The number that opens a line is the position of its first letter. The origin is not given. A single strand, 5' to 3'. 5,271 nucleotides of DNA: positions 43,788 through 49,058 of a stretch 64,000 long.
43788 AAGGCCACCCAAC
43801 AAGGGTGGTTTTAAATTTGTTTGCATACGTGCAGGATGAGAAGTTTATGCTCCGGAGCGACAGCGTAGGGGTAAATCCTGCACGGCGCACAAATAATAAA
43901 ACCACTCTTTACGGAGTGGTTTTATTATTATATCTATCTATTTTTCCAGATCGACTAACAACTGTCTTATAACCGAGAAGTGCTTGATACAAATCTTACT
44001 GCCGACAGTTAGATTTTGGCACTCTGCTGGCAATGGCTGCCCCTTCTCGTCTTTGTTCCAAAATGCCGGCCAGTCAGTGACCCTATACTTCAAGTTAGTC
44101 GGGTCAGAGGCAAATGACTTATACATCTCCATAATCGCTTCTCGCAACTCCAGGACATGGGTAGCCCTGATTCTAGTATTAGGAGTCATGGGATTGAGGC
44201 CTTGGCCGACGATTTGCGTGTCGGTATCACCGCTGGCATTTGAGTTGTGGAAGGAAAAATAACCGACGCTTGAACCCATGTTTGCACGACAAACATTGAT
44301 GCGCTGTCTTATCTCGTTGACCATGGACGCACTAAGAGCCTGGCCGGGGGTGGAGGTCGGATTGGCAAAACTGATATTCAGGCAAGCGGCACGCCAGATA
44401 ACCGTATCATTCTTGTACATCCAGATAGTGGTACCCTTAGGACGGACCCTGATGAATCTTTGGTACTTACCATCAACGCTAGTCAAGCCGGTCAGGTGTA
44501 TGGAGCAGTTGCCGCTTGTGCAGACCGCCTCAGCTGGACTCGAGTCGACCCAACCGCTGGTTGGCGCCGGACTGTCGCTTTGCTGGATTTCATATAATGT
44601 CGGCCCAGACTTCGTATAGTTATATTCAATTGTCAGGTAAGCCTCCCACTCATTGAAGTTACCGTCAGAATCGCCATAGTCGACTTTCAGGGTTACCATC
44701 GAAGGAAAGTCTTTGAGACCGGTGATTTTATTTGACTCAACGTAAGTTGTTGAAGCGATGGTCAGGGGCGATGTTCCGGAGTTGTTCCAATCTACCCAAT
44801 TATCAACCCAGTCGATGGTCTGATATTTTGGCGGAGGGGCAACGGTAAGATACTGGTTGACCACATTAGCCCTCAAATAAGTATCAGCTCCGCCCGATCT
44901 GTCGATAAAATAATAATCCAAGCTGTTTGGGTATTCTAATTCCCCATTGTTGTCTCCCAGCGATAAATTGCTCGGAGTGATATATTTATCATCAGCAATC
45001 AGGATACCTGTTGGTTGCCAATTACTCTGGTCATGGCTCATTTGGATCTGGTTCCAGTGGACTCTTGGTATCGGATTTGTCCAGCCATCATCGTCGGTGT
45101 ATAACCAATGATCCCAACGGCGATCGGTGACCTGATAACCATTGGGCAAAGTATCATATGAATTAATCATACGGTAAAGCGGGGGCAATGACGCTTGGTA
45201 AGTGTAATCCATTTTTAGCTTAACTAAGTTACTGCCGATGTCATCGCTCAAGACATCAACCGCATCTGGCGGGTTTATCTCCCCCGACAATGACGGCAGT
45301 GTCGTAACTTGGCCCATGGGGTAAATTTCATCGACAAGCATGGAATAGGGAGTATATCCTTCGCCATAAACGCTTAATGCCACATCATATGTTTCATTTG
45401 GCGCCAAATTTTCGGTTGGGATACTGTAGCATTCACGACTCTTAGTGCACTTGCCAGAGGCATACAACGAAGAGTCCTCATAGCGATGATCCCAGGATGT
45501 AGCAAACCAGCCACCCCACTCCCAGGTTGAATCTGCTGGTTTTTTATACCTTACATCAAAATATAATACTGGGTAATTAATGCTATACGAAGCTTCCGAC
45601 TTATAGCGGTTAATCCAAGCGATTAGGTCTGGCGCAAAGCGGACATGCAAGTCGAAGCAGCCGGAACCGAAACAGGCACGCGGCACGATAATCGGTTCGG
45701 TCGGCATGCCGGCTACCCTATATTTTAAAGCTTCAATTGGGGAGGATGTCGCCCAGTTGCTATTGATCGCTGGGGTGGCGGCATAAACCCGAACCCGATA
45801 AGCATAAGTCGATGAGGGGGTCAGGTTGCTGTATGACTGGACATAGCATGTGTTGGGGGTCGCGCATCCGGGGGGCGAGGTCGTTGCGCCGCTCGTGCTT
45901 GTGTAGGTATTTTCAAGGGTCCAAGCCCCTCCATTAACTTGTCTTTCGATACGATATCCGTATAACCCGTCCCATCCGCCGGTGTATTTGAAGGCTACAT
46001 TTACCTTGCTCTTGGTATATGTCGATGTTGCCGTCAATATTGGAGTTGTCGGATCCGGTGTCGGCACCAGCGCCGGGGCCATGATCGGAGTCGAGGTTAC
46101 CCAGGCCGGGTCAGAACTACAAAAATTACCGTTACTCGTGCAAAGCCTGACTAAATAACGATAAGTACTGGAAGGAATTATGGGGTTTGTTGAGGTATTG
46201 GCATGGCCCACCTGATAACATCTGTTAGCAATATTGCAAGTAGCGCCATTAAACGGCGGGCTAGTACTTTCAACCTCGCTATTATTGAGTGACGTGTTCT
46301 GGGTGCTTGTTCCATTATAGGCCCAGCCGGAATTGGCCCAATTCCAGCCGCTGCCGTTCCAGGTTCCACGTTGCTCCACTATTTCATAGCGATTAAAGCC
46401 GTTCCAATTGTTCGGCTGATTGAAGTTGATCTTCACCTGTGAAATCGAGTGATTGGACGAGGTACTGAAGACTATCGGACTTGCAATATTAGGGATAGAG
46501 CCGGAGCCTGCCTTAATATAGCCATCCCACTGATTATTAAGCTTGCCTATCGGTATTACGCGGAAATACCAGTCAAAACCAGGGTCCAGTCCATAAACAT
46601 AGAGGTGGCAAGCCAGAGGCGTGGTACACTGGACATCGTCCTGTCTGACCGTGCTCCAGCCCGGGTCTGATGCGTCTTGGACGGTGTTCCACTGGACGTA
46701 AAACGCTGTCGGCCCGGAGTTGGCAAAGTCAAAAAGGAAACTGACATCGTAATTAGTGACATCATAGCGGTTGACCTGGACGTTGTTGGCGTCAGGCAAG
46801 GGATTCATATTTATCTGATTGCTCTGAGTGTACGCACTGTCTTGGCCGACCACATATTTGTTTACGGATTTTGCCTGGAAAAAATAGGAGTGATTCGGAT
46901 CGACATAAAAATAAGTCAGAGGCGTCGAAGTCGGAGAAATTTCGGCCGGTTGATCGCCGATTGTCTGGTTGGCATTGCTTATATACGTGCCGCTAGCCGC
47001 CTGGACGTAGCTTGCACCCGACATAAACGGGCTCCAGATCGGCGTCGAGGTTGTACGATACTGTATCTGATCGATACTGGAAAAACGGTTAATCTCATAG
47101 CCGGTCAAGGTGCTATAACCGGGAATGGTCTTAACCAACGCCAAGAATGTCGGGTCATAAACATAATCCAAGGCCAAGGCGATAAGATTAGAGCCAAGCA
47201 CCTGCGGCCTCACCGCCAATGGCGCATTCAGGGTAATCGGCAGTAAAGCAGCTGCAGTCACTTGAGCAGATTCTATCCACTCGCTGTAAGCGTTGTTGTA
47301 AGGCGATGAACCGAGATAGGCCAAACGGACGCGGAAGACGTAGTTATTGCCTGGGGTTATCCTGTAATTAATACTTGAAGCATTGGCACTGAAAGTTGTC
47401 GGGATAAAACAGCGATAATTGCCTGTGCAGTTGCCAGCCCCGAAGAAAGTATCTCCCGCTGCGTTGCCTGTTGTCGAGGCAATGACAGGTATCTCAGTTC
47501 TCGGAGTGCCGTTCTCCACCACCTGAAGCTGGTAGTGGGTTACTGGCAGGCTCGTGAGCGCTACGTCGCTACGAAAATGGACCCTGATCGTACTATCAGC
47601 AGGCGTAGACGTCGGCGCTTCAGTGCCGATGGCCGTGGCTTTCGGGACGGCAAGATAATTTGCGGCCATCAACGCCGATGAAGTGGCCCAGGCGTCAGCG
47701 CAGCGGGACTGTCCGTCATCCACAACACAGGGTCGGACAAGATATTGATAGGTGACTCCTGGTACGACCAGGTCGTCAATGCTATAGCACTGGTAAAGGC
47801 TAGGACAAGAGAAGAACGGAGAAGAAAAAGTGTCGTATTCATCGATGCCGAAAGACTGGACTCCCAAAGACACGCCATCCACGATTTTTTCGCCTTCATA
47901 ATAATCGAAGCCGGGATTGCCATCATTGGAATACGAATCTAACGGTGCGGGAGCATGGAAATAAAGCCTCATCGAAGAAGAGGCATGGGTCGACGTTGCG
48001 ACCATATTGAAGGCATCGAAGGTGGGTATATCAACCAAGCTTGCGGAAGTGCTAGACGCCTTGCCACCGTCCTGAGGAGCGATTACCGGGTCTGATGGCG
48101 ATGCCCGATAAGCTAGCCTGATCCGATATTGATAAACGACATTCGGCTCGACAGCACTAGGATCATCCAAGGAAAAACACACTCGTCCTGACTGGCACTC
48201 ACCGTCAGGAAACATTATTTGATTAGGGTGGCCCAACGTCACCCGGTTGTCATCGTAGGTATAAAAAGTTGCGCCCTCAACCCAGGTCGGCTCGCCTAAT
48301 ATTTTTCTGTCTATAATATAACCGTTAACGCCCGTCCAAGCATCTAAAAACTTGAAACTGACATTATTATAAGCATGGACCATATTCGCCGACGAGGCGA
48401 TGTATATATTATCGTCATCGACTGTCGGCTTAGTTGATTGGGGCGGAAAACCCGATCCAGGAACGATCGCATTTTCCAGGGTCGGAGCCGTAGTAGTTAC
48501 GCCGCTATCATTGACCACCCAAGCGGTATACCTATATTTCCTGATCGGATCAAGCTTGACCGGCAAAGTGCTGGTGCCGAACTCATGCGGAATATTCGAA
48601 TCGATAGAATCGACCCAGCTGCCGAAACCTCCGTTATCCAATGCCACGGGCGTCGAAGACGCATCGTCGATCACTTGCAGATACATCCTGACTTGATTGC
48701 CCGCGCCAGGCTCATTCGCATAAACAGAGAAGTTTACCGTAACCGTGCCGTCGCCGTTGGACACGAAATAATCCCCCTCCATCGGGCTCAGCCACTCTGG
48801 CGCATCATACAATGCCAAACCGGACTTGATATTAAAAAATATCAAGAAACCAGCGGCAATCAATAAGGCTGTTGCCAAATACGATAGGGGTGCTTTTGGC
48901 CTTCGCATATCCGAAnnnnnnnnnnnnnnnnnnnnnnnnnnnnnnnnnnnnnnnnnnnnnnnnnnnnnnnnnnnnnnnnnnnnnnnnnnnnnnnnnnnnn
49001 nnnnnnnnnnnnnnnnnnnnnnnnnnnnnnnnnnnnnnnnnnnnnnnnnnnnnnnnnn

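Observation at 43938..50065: Three-gene surface operon with a ~1656-aa protein organised as an internal (A-A-A-B)x2 super-repeat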

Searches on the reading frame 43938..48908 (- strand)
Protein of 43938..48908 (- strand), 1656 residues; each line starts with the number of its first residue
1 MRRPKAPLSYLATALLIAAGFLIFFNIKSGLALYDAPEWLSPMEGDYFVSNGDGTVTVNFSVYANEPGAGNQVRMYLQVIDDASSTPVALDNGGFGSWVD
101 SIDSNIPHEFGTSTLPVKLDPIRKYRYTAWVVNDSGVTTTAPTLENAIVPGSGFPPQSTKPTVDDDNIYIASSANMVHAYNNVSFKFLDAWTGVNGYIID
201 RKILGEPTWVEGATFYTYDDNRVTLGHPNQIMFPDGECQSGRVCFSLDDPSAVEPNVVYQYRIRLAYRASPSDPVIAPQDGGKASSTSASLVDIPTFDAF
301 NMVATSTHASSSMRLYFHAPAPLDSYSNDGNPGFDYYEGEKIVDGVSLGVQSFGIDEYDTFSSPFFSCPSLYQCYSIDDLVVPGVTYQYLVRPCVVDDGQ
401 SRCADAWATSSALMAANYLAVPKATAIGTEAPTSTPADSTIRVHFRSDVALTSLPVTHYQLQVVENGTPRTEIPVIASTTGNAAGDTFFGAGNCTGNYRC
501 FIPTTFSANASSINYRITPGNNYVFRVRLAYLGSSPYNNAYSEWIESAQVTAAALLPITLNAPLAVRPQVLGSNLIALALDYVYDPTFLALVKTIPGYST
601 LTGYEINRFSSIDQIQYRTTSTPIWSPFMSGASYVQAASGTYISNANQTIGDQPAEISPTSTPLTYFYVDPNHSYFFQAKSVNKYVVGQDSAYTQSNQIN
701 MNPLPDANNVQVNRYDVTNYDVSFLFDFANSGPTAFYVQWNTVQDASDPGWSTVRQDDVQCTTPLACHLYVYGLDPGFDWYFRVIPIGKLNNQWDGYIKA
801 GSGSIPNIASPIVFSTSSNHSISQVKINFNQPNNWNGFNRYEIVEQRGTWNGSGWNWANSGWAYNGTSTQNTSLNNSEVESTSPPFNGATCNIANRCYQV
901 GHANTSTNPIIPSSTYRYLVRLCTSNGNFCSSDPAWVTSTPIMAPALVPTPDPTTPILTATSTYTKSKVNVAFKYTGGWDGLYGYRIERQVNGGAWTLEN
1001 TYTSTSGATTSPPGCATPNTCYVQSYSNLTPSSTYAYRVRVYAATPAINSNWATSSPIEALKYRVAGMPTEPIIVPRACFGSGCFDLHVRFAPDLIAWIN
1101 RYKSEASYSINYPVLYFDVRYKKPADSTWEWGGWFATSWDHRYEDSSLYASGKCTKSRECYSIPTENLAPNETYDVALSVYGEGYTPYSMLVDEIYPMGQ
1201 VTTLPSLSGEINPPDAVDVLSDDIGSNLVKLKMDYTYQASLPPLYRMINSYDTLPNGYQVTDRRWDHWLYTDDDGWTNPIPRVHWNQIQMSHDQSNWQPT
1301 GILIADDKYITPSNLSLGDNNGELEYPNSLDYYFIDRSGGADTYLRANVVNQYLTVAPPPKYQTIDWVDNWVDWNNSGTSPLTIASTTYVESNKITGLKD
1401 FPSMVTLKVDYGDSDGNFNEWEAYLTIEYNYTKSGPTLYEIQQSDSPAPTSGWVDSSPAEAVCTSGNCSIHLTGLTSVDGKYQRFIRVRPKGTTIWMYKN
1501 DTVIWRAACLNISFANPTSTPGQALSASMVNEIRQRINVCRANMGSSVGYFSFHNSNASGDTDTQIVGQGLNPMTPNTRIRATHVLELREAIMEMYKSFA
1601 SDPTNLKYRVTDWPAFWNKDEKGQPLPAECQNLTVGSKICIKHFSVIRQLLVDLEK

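Call 3: search_protein_families(library=pfam, proteins=[window:43938-48908:-], max_evalue=1)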
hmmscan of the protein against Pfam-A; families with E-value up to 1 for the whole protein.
window:43938-48908:- (1656 aa): 1 family
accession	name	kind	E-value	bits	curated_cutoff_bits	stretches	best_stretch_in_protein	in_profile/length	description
PF21265.3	SBB_T7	-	0.13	12.3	27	1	40-82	76-121/169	Single-stranded DNA-binding protein, Bacteriophage T7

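Call 4: search_protein_families(library=ncbifam, proteins=[window:43938-48908:-], max_evalue=1)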
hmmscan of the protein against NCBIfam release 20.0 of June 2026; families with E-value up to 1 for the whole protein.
window:43938-48908:- (1656 aa): 0 families
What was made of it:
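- No known adhesive domain or known anchor was detected (calls 3, 4).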

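Call 7: find_homologous_proteins(query=window:43938-48908:-)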
Query window:43938-48908:- (1656 aa): 5 proteins with E <= 0.001 among 8000 candidates.
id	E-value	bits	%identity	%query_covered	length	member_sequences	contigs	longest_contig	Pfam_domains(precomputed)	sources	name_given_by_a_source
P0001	0.0e+0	3888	100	100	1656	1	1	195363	-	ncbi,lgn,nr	ncbi:hypothetical protein HGA34_03080 [Candidatus Falkowbacteria bacterium]|nr:hypothetical protein 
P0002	0.0e+0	2874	74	99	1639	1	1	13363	-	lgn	-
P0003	0.0e+0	2864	74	100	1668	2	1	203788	-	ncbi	-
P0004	0.0e+0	2705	69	100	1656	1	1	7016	-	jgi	-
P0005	0.0e+0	2229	59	100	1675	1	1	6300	-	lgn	-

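Call 8: find_encoding_contigs(protein=P0003, flank=6000, max_places=3)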
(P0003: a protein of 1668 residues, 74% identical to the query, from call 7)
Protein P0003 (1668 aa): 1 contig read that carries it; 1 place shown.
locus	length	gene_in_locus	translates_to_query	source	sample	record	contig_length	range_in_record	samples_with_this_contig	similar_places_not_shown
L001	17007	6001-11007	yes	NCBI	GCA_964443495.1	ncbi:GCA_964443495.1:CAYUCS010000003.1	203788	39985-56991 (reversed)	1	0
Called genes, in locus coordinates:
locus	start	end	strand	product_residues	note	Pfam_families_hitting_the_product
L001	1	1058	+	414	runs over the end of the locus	PF00464:SHMT, PF00155:Aminotran_1_2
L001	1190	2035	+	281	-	PF00763:THF_DHG_CYH, PF02882:THF_DHG_CYH_C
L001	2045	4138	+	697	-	PF04851:ResIII (faint), PF00270:DEAD, PF00271:Helicase_C, PF16124:RecQ_Zn_bind, PF14493:HTH_40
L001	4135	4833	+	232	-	PF01209:Ubie_methyltran (weak), PF13489:Methyltransf_23, PF08241:Methyltransf_11, PF08242:Methyltransf_12, PF13649:Methyltransf_25, PF13847:Methyltransf_31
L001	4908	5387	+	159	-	-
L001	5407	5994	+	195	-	-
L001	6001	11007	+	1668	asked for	-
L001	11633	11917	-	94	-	PF00216:Bac_DNA_binding, PF18291:HU-HIG (weak), PF18175:HU-CCDC81_bac_2 (weak)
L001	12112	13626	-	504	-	PF12072:RNase_Y_N, PF00013:KH_1, PF22891:KH_PNO1_2nd, PF08668:HDOD (faint), PF01966:HD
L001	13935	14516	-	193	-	PF00574:CLP_protease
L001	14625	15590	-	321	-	PF01368:DHH, PF02272:DHHA1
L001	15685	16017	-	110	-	PF02033:RBFA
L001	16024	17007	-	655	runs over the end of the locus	PF04760:IF2_N (weak), PF00009:GTP_EFTU, PF01926:MMR_HSR1, PF02421:FeoB_N (faint), PF22042:EF-G_D2, PF11987:IF-2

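Call 9: find_encoding_contigs(protein=P0002, flank=6000, max_places=3)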
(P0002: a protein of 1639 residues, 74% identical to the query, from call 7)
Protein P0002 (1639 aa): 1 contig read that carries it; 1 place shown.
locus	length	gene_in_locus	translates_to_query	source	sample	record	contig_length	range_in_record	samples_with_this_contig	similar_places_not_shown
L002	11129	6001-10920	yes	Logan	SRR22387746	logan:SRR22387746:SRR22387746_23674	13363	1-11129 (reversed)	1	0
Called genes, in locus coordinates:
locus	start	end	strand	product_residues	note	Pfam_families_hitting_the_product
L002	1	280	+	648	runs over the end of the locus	PF09972:DUF2207, PF20990:DUF2207_C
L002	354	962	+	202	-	PF09997:DUF2238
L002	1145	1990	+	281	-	PF00763:THF_DHG_CYH, PF02882:THF_DHG_CYH_C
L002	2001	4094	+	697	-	PF04851:ResIII (weak), PF00270:DEAD, PF00271:Helicase_C, PF16124:RecQ_Zn_bind, PF14493:HTH_40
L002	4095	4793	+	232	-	PF02353:CMAS (weak), PF13489:Methyltransf_23, PF07021:MetW (weak), PF08003:Methyltransf_9 (weak), PF13847:Methyltransf_31, PF08241:Methyltransf_11, PF08242:Methyltransf_12, PF13649:Methyltransf_25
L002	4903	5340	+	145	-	-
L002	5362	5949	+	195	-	-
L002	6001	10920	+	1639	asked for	-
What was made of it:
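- The cassette lies among housekeeping genes with conserved synteny (calls 8, 9).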

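Call 10: find_encoding_contigs(protein=P0005, flank=6000, max_places=3)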
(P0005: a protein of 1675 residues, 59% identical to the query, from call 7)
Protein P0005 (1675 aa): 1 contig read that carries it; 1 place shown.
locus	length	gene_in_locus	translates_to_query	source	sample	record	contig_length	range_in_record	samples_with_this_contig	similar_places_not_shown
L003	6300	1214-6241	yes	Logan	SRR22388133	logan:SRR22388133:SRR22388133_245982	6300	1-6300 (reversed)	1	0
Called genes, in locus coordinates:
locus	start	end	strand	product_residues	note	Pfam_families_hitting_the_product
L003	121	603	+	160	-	-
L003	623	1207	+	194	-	-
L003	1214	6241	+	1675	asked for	-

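Call 11: find_encoding_contigs(protein=P0004, flank=6000, max_places=3)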
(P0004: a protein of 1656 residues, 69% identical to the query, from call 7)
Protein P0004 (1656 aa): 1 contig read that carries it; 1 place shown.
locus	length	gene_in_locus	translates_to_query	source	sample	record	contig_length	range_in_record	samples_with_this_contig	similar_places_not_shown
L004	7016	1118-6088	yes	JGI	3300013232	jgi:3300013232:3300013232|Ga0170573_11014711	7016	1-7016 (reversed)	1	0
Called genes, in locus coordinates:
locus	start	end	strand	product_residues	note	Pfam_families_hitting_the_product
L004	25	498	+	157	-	-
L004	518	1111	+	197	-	-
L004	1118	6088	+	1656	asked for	-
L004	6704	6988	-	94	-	PF00216:Bac_DNA_binding, PF18291:HU-HIG, PF18175:HU-CCDC81_bac_2 (weak)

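Call 19: find_related_loci(query=A1, collection=genome_contigs, flank=6000)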
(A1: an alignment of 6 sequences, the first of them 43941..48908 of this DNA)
Query A1 (1656 aa) in genome_contigs; peptide patterns used: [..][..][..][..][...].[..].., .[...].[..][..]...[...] (x = any residue, [..] = any of these).
55 stretches matched a pattern; 2 encode a relative of the query (tblastn E <= 1e-3); 2 distinct loci.
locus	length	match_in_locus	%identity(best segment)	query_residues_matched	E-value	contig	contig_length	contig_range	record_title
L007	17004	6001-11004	74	1-1656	0e+0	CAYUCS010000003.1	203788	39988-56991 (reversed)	MAG TPA_asm: uncultured Gammaproteobacteria bacterium isolate binchicken_co269_189 genome assembly, contig: NODE_54_leng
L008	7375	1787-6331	29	96-1656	2e-144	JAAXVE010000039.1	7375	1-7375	MAG: Candidatus Falkowbacteria bacterium isolate W4_Combined_metabat2_115 W4_Combined_metabat2_115_NODE_4537, whole geno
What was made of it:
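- Tried and rejected: The GTDB scan found just two species representatives (call 19).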

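Call 46: search_protein_families(library=phrogs, proteins=[window:43941-48908:-], max_evalue=1)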
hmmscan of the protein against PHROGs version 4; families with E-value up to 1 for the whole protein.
window:43941-48908:- (1656 aa): 2 families
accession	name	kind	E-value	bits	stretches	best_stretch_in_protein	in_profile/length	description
phrog_17541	-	unknown function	0.0048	18.1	0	377-409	26-58/65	-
phrog_2387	-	other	0.16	13.2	1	1240-1293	82-132/147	nucleotide kinase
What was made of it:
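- Tried and rejected: Pfam, NCBIfam and PHROGs on g1, g2 and g3 gave nothing significant (calls 3, 4, 46).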

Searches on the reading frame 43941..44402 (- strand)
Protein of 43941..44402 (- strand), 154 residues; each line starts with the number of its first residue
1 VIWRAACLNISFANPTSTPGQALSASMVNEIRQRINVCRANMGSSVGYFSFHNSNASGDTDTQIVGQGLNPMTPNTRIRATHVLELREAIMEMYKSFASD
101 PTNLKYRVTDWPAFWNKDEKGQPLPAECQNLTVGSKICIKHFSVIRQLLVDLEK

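Call 45: search_protein_families(library=pfam, proteins=[window:43941-44402:-], max_evalue=1)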
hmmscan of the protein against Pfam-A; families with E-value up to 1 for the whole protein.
window:43941-44402:- (154 aa): 0 families

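Call 46: search_protein_families(library=phrogs, proteins=[window:43941-44402:-], max_evalue=1)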
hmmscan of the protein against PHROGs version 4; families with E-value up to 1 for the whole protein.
window:43941-44402:- (154 aa): 1 family
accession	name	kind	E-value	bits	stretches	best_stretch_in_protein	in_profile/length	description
phrog_533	-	head and packaging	0.29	10.6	1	27-97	341-405/495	portal protein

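Call 52: search_solved_structures(query=A7, max_evalue=10, show_alignments=3)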
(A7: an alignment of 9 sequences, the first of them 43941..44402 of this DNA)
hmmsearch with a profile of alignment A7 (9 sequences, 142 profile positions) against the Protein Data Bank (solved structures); distinct sequences matched with E-value up to 10: 2.
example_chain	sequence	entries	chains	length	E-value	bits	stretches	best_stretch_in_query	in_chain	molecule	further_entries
5ugz_A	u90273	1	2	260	0.45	13.8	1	43-102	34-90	Putative thioesterase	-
7ml9_A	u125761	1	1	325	0.69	13.2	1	9-61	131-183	Insecticidal protein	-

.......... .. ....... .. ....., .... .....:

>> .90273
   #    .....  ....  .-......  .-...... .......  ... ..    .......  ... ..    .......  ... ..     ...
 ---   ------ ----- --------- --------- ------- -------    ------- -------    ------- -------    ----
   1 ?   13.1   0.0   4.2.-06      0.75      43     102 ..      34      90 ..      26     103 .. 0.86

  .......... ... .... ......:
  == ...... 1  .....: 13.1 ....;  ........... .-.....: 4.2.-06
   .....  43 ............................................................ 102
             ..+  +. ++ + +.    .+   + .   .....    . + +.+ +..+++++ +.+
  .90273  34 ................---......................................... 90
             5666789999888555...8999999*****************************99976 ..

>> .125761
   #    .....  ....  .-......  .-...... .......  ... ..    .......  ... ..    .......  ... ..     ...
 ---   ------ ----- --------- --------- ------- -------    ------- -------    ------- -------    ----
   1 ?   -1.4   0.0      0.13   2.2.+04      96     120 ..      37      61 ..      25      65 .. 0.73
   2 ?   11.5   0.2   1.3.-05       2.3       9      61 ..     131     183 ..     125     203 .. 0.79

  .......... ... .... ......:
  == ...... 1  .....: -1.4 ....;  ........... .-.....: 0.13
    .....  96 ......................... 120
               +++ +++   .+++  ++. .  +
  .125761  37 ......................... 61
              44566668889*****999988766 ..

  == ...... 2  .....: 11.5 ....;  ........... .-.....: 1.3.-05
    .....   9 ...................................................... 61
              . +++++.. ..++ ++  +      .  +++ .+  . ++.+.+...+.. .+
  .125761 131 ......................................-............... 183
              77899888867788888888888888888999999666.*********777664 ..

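Call 53: search_protein_families(library=pfam, alignment_id=A7, max_evalue=10)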
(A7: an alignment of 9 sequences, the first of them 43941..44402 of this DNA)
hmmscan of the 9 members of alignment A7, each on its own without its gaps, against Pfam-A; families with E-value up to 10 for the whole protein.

A. member 1, window:43941-44402:- (154 aa): 0 families

B. families by the number of members that match (of 9 scanned): 6 families
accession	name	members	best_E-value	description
PF22105.2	DUF6943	1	0.024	Family of unknown function (DUF6943)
PF04316.19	FlgM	1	0.049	Anti-sigma-28 factor, FlgM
PF07544.18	Med9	1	0.087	RNA polymerase II transcription mediator complex subunit 9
PF16078.10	2-oxogl_dehyd_N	1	0.17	2-oxoglutarate dehydrogenase N-terminus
PF05596.16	Taeniidae_ag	1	0.19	Taeniidae antigen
PF10036.14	RLL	1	0.21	RNA transcription, translation and transport factor protein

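Call 60: search_dna_similar(query=window:43941-44402:-, collection=phages, mode=protein, max_evalue=0.1, max_rows=20)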
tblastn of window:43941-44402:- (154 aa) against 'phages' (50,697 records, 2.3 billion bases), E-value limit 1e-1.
No match.
